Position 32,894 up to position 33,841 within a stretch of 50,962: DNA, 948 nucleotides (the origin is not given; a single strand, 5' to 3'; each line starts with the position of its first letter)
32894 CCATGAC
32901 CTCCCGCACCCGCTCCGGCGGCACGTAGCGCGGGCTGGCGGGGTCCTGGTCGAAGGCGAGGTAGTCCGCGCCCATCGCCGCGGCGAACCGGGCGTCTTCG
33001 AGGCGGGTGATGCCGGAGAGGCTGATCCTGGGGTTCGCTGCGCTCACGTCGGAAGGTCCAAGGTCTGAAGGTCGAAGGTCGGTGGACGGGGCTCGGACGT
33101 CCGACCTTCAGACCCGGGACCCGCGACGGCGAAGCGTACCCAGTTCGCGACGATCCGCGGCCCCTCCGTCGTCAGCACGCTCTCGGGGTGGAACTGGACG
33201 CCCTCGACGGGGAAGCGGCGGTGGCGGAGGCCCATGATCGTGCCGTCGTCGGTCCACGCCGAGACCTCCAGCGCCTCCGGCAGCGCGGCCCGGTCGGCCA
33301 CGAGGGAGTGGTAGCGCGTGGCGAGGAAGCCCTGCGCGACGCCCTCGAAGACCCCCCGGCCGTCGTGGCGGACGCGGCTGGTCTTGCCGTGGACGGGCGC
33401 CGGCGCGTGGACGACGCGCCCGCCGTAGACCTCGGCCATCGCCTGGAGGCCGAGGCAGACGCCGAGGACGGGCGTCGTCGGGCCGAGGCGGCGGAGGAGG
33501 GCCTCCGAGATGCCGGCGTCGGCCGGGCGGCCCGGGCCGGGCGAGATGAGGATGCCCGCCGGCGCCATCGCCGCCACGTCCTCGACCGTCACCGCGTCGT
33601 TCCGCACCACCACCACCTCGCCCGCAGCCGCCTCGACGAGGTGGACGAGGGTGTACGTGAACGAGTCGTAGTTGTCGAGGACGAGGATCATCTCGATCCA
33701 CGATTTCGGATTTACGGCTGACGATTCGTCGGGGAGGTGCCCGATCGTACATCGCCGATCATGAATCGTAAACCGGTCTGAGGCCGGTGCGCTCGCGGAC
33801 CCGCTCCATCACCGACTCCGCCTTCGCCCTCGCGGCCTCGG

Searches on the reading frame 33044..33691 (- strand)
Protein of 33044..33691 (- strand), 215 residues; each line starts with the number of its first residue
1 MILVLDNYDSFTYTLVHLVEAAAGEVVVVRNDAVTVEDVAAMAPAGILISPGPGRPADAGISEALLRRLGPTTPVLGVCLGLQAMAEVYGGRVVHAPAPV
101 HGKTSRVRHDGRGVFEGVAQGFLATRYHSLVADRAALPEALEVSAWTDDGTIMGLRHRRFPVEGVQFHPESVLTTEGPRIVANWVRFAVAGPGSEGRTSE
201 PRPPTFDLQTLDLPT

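Call 72: search_protein_families(library=pfam, proteins=[window:33044-33691:-])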
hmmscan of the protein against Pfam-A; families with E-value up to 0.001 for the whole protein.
window:33044-33691:- (215 aa): 2 families
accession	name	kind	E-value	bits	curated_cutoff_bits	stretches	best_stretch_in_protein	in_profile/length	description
PF00117.34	GATase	-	3.2e-54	183.9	22.8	1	3-184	1-186/190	Glutamine amidotransferase class-I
PF07722.19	Peptidase_C26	-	2e-09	38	20.5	1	71-170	104-219/219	Peptidase C26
